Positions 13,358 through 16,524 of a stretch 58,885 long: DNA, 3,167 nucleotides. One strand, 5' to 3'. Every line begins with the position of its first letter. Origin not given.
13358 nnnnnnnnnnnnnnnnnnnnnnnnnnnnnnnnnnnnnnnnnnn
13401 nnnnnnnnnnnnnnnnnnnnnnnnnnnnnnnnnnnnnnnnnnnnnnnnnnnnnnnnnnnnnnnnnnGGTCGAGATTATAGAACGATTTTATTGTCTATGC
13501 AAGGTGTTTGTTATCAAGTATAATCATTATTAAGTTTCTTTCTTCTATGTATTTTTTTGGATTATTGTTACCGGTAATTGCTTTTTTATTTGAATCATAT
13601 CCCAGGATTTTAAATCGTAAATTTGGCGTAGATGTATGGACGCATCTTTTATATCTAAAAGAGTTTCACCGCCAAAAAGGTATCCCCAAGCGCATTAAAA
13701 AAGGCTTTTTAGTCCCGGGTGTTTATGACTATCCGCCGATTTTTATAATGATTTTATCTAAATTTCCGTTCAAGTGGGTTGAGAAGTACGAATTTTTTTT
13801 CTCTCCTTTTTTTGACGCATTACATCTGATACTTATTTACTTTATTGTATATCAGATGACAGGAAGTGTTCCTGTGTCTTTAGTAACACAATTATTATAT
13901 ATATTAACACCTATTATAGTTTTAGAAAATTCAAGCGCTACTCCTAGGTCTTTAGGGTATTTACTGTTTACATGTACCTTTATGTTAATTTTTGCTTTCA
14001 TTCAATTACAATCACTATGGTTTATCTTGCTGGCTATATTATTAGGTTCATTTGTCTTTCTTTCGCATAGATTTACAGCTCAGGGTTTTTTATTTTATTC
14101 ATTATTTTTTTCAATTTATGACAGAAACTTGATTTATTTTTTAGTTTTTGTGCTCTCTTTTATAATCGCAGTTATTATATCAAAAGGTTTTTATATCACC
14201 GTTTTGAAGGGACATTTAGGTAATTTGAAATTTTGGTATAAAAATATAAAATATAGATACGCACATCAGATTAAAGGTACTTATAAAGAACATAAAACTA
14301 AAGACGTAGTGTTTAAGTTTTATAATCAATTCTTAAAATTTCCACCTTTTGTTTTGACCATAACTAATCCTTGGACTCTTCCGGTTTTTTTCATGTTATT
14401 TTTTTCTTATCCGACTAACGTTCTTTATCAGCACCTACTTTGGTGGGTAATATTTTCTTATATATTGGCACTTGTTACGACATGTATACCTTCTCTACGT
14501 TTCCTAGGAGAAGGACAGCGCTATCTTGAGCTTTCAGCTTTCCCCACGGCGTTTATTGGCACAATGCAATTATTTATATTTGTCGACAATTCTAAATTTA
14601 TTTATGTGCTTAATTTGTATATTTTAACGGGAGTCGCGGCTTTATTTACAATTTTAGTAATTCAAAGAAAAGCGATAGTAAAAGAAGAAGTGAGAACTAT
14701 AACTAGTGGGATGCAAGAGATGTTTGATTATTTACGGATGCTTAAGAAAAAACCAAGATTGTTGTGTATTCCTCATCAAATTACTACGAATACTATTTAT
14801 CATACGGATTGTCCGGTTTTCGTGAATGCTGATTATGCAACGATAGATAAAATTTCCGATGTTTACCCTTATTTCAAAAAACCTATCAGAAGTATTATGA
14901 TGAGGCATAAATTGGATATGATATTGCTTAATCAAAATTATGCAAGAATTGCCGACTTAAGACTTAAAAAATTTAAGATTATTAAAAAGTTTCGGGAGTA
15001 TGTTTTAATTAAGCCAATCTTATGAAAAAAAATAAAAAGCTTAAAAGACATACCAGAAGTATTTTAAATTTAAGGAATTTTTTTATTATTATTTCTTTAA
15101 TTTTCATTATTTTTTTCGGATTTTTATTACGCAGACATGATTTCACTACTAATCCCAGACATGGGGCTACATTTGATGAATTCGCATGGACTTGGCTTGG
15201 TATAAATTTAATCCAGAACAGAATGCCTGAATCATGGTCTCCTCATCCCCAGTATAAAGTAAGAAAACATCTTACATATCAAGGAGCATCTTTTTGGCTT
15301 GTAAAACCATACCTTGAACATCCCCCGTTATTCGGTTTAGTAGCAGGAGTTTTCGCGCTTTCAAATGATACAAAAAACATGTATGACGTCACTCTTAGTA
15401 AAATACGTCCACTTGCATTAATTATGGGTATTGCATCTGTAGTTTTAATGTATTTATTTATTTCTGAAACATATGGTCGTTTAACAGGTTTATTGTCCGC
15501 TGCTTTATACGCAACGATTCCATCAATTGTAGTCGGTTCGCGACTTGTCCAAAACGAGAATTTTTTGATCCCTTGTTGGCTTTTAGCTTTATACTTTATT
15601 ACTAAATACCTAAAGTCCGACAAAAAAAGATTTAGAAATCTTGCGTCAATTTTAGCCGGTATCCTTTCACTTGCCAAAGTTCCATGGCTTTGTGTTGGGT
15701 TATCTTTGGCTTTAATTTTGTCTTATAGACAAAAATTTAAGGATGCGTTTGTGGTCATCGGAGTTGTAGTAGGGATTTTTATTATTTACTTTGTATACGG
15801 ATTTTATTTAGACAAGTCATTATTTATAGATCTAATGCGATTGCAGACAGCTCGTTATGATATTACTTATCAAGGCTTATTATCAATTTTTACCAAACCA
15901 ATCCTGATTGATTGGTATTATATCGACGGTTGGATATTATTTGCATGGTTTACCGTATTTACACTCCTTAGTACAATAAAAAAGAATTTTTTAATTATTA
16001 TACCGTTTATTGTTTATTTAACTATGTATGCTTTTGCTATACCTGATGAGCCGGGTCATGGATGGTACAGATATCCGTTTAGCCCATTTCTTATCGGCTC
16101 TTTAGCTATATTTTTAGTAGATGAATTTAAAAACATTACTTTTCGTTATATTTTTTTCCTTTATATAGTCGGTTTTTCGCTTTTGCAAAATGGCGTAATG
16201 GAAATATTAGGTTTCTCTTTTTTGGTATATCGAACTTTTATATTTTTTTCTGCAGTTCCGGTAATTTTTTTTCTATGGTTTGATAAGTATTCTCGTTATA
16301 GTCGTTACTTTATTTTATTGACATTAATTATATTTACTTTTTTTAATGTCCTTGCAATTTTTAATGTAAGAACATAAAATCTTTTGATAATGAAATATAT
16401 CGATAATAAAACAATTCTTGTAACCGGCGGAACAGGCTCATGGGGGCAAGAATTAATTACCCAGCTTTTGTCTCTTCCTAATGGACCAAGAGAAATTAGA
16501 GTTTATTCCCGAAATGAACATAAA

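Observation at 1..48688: About 47-kb surface-glycan super-locus with ~10 GT-C-fold membrane enzymes in a probable reduced-genome (CPR) bacterium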

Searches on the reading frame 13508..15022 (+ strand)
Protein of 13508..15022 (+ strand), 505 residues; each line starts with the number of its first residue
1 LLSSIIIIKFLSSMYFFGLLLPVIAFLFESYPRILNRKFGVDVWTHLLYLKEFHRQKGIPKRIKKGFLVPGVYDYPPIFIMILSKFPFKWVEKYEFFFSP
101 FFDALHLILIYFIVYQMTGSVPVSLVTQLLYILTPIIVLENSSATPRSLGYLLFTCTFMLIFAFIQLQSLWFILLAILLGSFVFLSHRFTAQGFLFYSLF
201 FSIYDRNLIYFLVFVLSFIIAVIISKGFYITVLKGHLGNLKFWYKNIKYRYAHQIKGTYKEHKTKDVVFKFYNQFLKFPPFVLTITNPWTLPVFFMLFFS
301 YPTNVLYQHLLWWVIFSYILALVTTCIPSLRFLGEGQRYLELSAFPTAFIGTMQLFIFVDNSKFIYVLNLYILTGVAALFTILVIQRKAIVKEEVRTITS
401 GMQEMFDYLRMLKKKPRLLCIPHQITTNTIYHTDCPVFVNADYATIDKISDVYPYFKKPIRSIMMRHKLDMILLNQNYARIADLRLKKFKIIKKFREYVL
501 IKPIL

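Call 5: search_protein_families(library=pfam, proteins=[window:13508-15022:+], max_evalue=0.01)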
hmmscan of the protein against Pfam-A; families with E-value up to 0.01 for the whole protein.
window:13508-15022:+ (505 aa): 0 families

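Call 11: search_protein_families(library=ncbifam, proteins=[window:13508-15022:+], max_evalue=1)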
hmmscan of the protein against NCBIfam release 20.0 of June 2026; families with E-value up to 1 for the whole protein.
window:13508-15022:+ (505 aa): 0 families
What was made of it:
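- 13547..15025 (+): GT-C of the same unmodelled family, with an STT3/PglB-like fold. No Pfam or NCBIfam hit (calls 5, 11).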

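Call 14: find_homologous_proteins(query=window:13508-15022:+, max_evalue=0.001)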
Query window:13508-15022:+ (505 aa): 338 proteins with E <= 0.001 among 8000 candidates; the best 120 are listed.
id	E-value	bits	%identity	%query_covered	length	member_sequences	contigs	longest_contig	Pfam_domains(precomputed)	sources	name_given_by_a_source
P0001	0.0e+0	1087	100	97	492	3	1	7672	-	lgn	-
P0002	1.4e-250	851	75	97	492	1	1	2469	-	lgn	-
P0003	1.6e-223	761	67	97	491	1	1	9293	-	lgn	-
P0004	4.2e-218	743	67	95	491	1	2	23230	-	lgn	-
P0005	3.7e-213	727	64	97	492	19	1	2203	-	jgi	jgi:hypothetical protein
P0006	8.9e-212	723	64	97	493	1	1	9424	-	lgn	-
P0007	5.4e-211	720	64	97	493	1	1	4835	-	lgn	-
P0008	6.3e-211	720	67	95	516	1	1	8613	-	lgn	-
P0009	1.3e-210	719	65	97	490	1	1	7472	-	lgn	-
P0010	1.0e-209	716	64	97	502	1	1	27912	-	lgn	-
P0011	1.2e-209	715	63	98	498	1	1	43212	-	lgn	-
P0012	2.7e-209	714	65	96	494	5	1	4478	-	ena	-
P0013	4.6e-209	714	64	97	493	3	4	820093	-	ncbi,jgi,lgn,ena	-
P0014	9.0e-209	713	64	95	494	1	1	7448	-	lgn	-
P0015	1.3e-208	712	65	97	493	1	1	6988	-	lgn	-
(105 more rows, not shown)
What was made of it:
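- Checked: The correct start of the 13508 ORF is the ATG at 13547, because homologs are 490-495 aa (call 14).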

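Call 18: search_solved_structures(query=A1, max_evalue=10)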
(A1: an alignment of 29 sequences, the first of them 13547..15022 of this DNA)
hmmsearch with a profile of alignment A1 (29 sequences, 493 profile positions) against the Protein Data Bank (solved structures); distinct sequences matched with E-value up to 10: 1.
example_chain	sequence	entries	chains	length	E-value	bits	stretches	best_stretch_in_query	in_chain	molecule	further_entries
9w2b_A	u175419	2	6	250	0.17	14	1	95-185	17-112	Tetraspanin-7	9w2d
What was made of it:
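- On STT3/PglB/AglB oligosaccharyltransferase (GT66), for 13547/11970: The A1 profile finds no OST in the PDB (call 18).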

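Call 28: predict_structure(alignment_id=A1)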
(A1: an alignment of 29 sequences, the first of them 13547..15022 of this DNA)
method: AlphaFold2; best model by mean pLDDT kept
length: 492 residues; sequences in the alignment: 29
mean_pLDDT: 90.2   pTM: 0.88
mean pLDDT of the five models: 90.2, 89.5, 88.5, 85.9, 82.7
residues with pLDDT >= 90: 311; 70-90: 166; 50-70: 15; < 50: 0
segments of 3 or more residues with pLDDT < 50: none
pLDDT, mean of each block of 10 residues (from residue 1): 89 91 82 89 89 89 86 89 86 96 95 96 76 81 97 95 97 91 97 97 97 93 93 84 70 76 77 87 91 95 93 87 85 96 89 93 94 89 90 97 95 92 93 89 91 96 91 93 96 79
secondary structure, 60 per line:
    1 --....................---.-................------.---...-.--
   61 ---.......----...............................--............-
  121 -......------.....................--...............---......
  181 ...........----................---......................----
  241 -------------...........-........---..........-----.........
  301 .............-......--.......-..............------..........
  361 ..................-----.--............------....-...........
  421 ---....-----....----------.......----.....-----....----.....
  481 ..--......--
elements in order: H3-22 H28-43 E54-56 H64-70 H75-105 H108-119 H122-127 H134-154 H157-171 H175-191 H196-211 H215-236 H254-264 H266-273 H277-286 H292-313 H315-320 H323-329 H331-344 H351-378 H387-398 E405-408 H410-420 E424-427 H433-436 H447-453 E458-462 H468-471 E476-482 E485-490
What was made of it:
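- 13547..15025 (+): AF2 pLDDT 90.2, pTM 0.88 (call 28).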

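Call 31: fold_search(model_id=the predicted structure, library=pdb)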
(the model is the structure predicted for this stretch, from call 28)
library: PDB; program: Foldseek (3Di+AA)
matches with E <= 10: 188; with E <= 0.001: 25
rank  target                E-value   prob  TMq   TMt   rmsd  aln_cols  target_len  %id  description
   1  8b6l_I                1.2e-06  1.00  0.55  0.41  17.9       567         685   10  Subtomogram average of the human Sec61-TRAP-OSTA-translocon (released 2022-12-07)
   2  8age_A                1.4e-06  1.00  0.61  0.48  11.1       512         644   13  Structure of yeast oligosaccharylransferase complex with acceptor peptide bound (released 2022-12-07)
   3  9n9j_I                1.8e-06  1.00  0.56  0.41  18.1       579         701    9  Structure of a GRP94 folding intermediate engaged with a CCDC134- and FKBP11-bound secretory translocon (released 2025-11-19)
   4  8agc_A                2.2e-06  1.00  0.57  0.42  17.1       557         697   12  Structure of yeast oligosaccharylransferase complex with lipid-linked oligosaccharide and non-acceptor peptide bound (released 2022-12-07)
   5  6s7t_A                2.6e-06  1.00  0.62  0.45  13.6       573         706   10  Cryo-EM structure of human oligosaccharyltransferase complex OST-B (released 2019-12-18)
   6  7oci_F                2.7e-06  1.00  0.58  0.46  12.2       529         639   12  Cryo-EM structure of yeast Ost6p containing oligosaccharyltransferase complex (released 2022-02-16)
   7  8agb_A                4.6e-06  1.00  0.60  0.47  12.7       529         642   12  Structure of yeast oligosaccharylransferase complex with lipid-linked oligosaccharide bound (released 2022-12-07)
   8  6ezn_F                5.1e-06  1.00  0.62  0.48  13.4       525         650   13  Cryo-EM structure of the yeast oligosaccharyltransferase (OST) complex (released 2018-01-17)
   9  6s7o_A                7.7e-06  1.00  0.54  0.42  16.7       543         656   10  Cryo-EM structure of human oligosaccharyltransferase complex OST-A (released 2019-12-18)
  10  6ftg_5                1.9e-05  1.00  0.57  0.45  18.0       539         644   11  Subtomogram average of OST-containing ribosome-translocon complexes from canine rough microsomal membranes (released 2018-03-21)
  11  6c26_A                1.9e-05  1.00  0.61  0.48  13.3       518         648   12  The Cryo-EM structure of a eukaryotic oligosaccharyl transferase complex (released 2018-01-31)
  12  8pn9_A                2.4e-05  1.00  0.53  0.41  16.6       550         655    9  Structure of human oligosaccharyltransferase OST-A complex bound to NGI-1 (released 2024-05-08)
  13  7zlh_A                3.2e-05  1.00  0.54  0.42  15.1       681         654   13  Cryo-EM structure of C-mannosyltransferase CeDPY19, in apo state, bound to CMT2-Fab and anti-Fab nanobody (released 2023-01-11)
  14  8if8_C                3.7e-05  1.00  0.44  0.38  11.3       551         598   12  Arabinosyltransferase AftA (released 2023-05-31)
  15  7zli_A                5.4e-05  1.00  0.58  0.45  15.7       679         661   12  Cryo-EM structure of C-mannosyltransferase CeDPY19, in complex with Dol25-P-Man and bound to CMT2-Fab and anti-Fab nan (released 2023-01-11)
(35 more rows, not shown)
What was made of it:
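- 13547..15025 (+): The top 33 Foldseek PDB hits are all GT-C enzymes, STT3 at E 1e-6 and TM 0.62 (call 31).
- AF2 pLDDT is 90 and the top 33 PDB hits are all GT-C enzymes (calls 28, 31). Foldseek's best hits for 13547 are oligosaccharyltransferases: STT3, PglB and AglB (call 31).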

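Call 34: find_encoding_contigs(protein=P0013, flank=10000, max_places=3)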
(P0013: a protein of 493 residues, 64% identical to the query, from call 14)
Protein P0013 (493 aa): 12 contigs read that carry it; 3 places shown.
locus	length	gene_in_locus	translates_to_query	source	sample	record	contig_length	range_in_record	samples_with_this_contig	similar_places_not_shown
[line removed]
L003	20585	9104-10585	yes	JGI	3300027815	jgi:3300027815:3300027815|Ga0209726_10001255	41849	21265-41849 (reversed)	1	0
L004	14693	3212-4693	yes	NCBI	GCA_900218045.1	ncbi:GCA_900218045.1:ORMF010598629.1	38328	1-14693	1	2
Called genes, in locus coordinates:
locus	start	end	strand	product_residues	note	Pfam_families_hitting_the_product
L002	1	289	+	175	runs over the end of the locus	PF18915:DUF5667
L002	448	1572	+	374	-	PF26314:MptA_B_family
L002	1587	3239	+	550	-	PF10131:PTPS_related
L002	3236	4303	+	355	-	PF13439:Glyco_transf_4, PF00534:Glycos_transf_1, PF13692:Glyco_trans_1_4, PF13524:Glyco_trans_1_2, PF20706:GT4-conflict (weak)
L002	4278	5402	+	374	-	PF04188:Mannosyl_trans2 (weak)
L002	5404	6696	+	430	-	PF01943:Polysacc_synt, PF13440:Polysacc_synt_3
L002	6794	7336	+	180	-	PF00908:dTDP_sugar_isom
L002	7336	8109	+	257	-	PF00535:Glycos_transf_2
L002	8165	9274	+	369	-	PF13439:Glyco_transf_4, PF13579:Glyco_trans_4_4 (weak), PF02350:Epimerase_2 (faint), PF20706:GT4-conflict, PF00534:Glycos_transf_1, PF13692:Glyco_trans_1_4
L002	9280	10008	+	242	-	PF13302:Acetyltransf_3 (faint), PF00583:Acetyltransf_1, PF13673:Acetyltransf_10, PF08445:FR47 (weak), PF13508:Acetyltransf_7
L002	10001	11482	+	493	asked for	-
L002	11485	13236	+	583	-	PF13231:PMT_2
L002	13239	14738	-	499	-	-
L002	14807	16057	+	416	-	PF13231:PMT_2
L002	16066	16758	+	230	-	PF01209:Ubie_methyltran (faint), PF13489:Methyltransf_23, PF13847:Methyltransf_31, PF08241:Methyltransf_11, PF08242:Methyltransf_12 (weak), PF13649:Methyltransf_25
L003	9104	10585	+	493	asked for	-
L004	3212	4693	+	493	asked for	-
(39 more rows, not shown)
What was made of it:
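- On GT87 / MptA-MptB mannosyltransferases: The syntenic homolog carries PF26314 (call 34).
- Its syntenic homolog carries PF26314 (call 34).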

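Call 45: find_related_loci(query=A1, collection=genome_contigs, flank=10000)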
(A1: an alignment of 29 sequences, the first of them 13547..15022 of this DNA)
Query A1 (492 aa) in genome_contigs; peptide patterns used: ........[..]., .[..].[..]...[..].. (x = any residue, [..] = any of these).
49 stretches matched a pattern; 41 encode a relative of the query (tblastn E <= 1e-3); 35 distinct loci.
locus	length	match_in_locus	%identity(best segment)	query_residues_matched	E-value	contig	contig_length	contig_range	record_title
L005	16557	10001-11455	62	5-489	0e+0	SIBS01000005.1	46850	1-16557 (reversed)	MAG: Candidatus Levyibacteriota bacterium isolate Baikal-deep-G183 BACOMB-C3138, whole genome shotgun sequence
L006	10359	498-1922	64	15-489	0e+0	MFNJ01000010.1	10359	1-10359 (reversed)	MAG: Candidatus Levybacteria bacterium RIFCSPHIGHO2_01_FULL_36_15 rifcsphigho2_01_scaffold_16992, whole genome shotgun s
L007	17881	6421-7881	63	5-491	0e+0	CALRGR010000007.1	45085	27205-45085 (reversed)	MAG: Candidatus Levybacteria bacterium GW2011_GWA1_37_16 isolate Baikal-1250m-152 genome assembly, contig: Baikal-1250m-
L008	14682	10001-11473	62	1-491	0e+0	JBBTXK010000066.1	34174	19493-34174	MAG: Patescibacteria group bacterium isolate H51-bin196_1 H51_bin196_1_000000000066, whole genome shotgun sequence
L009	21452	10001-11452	59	11-491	0e+0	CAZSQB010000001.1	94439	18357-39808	MAG TPA_asm: uncultured Gammaproteobacteria bacterium isolate SRP269290_co3_983 genome assembly, contig: NODE_149_length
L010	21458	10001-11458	59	1-486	0e+0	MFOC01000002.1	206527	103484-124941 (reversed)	MAG: Candidatus Levybacteria bacterium RIFCSPHIGHO2_02_FULL_40_18 rifcsphigho2_02_scaffold_124, whole genome shotgun seq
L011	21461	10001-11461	58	1-489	0e+0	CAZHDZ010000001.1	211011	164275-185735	MAG TPA_asm: uncultured Gammaproteobacteria bacterium isolate SRP286056_co1_222 genome assembly, contig: NODE_27_length_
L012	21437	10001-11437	60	8-488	0e+0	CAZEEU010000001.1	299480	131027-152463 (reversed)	MAG TPA_asm: uncultured Gammaproteobacteria bacterium isolate SRP286056_co1_676 genome assembly, contig: NODE_11_length_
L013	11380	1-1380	58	31-489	5e-172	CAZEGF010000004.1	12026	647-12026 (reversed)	MAG TPA_asm: uncultured Gammaproteobacteria bacterium isolate SRP135725_co2_582 genome assembly, contig: k141_5589288, w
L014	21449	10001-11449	53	7-489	4e-168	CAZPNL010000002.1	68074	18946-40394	MAG TPA_asm: uncultured Gammaproteobacteria bacterium isolate SRP342105_co2_196 genome assembly, contig: NODE_349_length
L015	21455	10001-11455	56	5-489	0e+0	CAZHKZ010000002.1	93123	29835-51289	MAG TPA_asm: uncultured Gammaproteobacteria bacterium isolate SRP278252_co2_13 genome assembly, contig: NODE_328_length_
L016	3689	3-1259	57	73-491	5e-163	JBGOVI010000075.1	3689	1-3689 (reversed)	MAG: Patescibacteria group bacterium isolate OBJ_0618_7090110_119 k141_4663444_length_3689_cov_9.0000, whole genome shot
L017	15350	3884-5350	60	1-489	0e+0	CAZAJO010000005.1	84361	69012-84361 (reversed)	MAG TPA_asm: uncultured Gammaproteobacteria bacterium isolate SRP342105_co1_429 genome assembly, contig: NODE_347_length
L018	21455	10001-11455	60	5-489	0e+0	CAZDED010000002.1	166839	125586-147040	MAG TPA_asm: uncultured Gammaproteobacteria bacterium isolate SRP278252_co2_138 genome assembly, contig: NODE_100_length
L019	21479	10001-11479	41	5-489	2e-113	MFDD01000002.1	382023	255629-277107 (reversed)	MAG: Candidatus Daviesbacteria bacterium RIFCSPHIGHO2_02_FULL_43_12 rifcsphigho2_02_scaffold_105, whole genome shotgun s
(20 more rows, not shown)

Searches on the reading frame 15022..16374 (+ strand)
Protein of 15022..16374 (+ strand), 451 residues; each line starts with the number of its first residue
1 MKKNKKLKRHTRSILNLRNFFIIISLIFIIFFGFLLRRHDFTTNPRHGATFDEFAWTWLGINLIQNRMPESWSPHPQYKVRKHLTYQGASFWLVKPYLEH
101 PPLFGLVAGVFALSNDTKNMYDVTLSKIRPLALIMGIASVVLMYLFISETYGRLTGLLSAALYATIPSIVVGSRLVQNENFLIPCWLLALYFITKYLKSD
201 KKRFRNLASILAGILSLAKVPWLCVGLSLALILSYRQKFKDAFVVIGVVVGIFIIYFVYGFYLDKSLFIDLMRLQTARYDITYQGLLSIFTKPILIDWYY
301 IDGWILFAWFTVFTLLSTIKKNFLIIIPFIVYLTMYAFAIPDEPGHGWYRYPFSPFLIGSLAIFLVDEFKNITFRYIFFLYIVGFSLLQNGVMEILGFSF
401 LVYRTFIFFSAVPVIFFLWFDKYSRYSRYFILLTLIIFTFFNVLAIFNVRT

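Call 5: search_protein_families(library=pfam, proteins=[window:15022-16374:+], max_evalue=0.01)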
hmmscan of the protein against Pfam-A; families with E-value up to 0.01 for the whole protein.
window:15022-16374:+ (451 aa): 1 family
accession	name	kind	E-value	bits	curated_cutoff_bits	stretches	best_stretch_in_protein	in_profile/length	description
PF13231.12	PMT_2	-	3.5e-15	57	26.1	1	122-255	18-154/160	Dolichyl-phosphate-mannose-protein mannosyltransferase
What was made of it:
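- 15022..16377 (+): GT-C, PMT_2 family. PF13231 57 bits, above cut-off 26.1 (call 5).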

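Call 82: search_solved_structures(query=window:15022-16374:+, max_evalue=10)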
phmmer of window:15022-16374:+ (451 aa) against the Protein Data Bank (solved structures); distinct sequences matched with E-value up to 10: 0.
